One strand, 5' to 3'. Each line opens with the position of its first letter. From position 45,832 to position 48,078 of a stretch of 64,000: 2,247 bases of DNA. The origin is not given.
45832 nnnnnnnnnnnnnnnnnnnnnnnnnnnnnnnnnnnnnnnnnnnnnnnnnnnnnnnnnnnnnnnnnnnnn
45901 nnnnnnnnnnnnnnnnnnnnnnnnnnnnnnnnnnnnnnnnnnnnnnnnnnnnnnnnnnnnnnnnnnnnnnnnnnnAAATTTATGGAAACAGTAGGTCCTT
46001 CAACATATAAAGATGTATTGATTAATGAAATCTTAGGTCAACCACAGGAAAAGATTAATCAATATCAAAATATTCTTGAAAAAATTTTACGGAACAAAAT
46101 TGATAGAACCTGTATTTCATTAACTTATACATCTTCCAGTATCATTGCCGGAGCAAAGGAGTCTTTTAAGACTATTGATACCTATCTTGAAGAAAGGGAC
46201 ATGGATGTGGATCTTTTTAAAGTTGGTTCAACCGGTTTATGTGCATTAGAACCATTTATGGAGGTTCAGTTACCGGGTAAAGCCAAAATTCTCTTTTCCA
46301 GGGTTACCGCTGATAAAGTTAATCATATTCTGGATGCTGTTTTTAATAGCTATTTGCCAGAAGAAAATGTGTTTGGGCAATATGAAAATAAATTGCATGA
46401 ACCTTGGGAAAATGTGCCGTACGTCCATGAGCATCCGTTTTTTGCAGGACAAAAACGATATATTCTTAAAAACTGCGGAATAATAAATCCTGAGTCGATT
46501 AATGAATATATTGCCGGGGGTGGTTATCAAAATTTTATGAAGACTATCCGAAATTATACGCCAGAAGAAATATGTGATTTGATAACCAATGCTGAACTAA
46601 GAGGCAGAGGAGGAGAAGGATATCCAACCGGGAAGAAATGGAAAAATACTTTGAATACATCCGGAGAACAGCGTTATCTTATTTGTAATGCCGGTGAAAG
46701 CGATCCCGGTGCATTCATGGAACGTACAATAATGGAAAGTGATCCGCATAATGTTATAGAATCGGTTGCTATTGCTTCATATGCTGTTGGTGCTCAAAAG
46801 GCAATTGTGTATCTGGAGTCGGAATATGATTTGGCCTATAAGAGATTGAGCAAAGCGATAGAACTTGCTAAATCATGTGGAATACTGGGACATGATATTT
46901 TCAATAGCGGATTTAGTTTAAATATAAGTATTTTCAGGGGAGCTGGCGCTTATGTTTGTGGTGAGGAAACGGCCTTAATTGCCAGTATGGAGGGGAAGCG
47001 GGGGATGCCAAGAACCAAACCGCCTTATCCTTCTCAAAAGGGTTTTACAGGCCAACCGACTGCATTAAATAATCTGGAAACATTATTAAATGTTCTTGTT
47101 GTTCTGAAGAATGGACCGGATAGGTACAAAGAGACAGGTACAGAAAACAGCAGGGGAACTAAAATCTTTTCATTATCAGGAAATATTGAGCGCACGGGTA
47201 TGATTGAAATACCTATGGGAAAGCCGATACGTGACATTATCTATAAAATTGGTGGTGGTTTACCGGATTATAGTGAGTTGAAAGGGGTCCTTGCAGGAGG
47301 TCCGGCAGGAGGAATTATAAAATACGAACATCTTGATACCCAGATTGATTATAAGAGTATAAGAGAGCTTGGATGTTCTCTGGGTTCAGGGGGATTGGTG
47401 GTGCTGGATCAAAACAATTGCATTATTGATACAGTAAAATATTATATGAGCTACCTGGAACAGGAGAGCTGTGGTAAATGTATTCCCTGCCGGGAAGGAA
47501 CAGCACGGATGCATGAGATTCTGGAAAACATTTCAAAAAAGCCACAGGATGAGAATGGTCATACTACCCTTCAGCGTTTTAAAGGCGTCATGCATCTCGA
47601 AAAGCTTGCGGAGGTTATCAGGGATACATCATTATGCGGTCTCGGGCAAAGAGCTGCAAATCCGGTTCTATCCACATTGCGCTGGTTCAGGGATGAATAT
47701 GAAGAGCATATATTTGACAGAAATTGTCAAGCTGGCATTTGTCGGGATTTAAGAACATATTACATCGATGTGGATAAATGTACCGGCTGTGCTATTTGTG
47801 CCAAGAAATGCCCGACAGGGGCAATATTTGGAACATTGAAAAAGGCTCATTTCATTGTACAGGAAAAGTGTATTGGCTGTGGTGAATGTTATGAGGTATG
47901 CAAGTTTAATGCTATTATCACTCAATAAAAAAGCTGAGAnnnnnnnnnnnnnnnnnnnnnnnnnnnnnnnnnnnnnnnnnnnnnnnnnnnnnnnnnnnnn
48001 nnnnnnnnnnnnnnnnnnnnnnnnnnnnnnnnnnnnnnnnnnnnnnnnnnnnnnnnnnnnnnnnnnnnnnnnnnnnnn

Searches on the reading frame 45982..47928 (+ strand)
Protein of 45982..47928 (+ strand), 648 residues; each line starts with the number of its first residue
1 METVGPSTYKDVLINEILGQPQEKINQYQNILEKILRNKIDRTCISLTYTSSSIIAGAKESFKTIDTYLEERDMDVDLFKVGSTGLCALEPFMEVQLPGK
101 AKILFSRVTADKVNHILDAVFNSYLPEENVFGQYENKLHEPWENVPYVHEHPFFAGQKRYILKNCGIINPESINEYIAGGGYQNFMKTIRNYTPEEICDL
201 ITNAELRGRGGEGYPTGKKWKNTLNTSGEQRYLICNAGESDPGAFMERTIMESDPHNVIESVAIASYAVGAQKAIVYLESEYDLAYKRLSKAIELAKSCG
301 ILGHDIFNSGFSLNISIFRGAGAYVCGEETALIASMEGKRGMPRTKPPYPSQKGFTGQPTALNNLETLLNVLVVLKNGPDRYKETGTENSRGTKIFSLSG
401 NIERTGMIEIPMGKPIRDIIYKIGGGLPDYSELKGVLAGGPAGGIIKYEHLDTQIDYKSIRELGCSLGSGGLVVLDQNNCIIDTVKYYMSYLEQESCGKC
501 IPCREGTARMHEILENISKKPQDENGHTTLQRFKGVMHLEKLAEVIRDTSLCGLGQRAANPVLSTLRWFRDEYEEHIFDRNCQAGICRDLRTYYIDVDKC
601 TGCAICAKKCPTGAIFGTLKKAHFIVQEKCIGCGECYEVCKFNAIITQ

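Call 6: search_protein_families(library=pfam, proteins=[window:45982-47928:+], max_evalue=0.01)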
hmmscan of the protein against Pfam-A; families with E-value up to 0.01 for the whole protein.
window:45982-47928:+ (648 aa): 14 families
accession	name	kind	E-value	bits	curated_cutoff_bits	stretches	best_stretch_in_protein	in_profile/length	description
PF01512.22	Complex1_51K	-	8.9e-42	143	31.2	1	201-371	1-148/150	Nuo51 FMN-binding domain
PF10589.14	NADH_4Fe-4S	-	1.7e-27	95.5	23.5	1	484-576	2-85/85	NADH-ubiquinone oxidoreductase-F iron-sulfur binding region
PF00037.32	Fer4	-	2e-13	50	21.1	2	593-615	1-23/24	4Fe-4S binding domain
PF13237.11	Fer4_10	-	1.1e-09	38.5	25.5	1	593-640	2-52/53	4Fe-4S dicluster domain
PF12837.12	Fer4_6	-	1.8e-08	34.4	25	2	626-645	5-24/24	4Fe-4S binding domain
PF12797.12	Fer4_2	-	1.9e-08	34.2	24.5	2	623-641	3-21/22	4Fe-4S binding domain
PF14697.11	Fer4_21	-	9.1e-08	32.6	35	1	595-644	3-56/59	4Fe-4S dicluster domain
PF12838.12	Fer4_7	-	1.3e-07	32.4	27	2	591-614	29-52/52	4Fe-4S dicluster domain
PF13187.11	Fer4_9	-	1.3e-07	32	27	1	599-645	1-52/52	4Fe-4S dicluster domain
PF25160.1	LdpA_Fe-S-bd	-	0.0011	19.2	27.6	1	606-646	9-44/49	LdpA Fe-S cluster-binding domain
PF10531.15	SLBB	-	0.0011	19.2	27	1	396-429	2-35/55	SLBB domain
PF22461.2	SLBB_2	-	0.0027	18.2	27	1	395-446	2-50/79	SLBB domain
PF13183.11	Fer4_8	-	0.0055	17.7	27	0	597-617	2-22/68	4Fe-4S dicluster domain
PF12800.12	Fer4_4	-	0.0072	17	24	0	628-642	2-16/17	4Fe-4S binding domain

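Call 7: search_protein_families(library=ncbifam, proteins=[window:45982-47928:+], max_evalue=0.001)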
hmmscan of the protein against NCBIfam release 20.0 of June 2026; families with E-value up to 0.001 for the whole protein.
window:45982-47928:+ (648 aa): 45 families (the best 25 are shown)
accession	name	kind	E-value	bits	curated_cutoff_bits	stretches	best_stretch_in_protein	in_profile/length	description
TIGR01959.1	nuoF_fam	equivalog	1.5e-125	418.9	558.65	1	169-577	10-410/410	NADH-quinone oxidoreductase subunit NuoF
NF010120.0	PRK13596.1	equivalog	2e-101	339.7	389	1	161-581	8-421/433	NADH-quinone oxidoreductase subunit NuoF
NF008436.0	PRK11278.1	equivalog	1.8e-90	304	749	1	170-581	24-430/448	NADH-quinone oxidoreductase subunit NuoF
TIGR04481.1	PR_assoc_PrdC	equivalog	1.2e-12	47.4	490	1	195-445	74-287/425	proline reductase-associated electron transfer protein PrdC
TIGR01944.1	rnfB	subfamily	6.3e-12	45.4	68.7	1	591-645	106-160/190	RnfABCDGE type electron transport complex subunit B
TIGR02700.1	flavo_MJ0208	hypoth_equivalog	1.2e-10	41.1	251.35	1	582-646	132-195/234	dihydromethanopterin reductase (acceptor)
TIGR01945.1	rnfC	subfamily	2.8e-09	36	245.95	1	167-295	98-220/435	RnfABCDGE type electron transport complex subunit C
NF005415.0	PRK06991.1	equivalog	3e-09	36.9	281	1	585-644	72-131/284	electron transport complex subunit RsxB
NF038196.1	ferrodoxin_EFR1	subfamily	9.6e-09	35.6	75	1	587-645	174-229/242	EFR1 family ferrodoxin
NF003475.0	PRK05113.1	equivalog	1.3e-08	34.9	203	1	592-645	107-160/190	electron transport complex subunit RsxB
NF058577.1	FdxA_fam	equivalog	1.7e-08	34.5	65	1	593-644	3-52/52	4Fe-4S ferredoxin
NF003454.1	PRK05035.1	equivalog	2e-08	33.2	345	1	183-295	112-221/556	electron transport complex subunit RsxC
NF040864.1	HgcB_ferredoxin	equivalog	2.1e-07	30.7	99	1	589-645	5-61/93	mercury methylation ferredoxin HgcB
NF040770.1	hetero_SS_HdrA2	exception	4.2e-07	28.5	1100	1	592-646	571-624/777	CoB-CoM heterodisulfide reductase HdrA2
TIGR04105.1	FeFe_hydrog_B1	subfamily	1.2e-06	27.4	450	1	593-647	106-161/462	monomeric [FeFe] hydrogenase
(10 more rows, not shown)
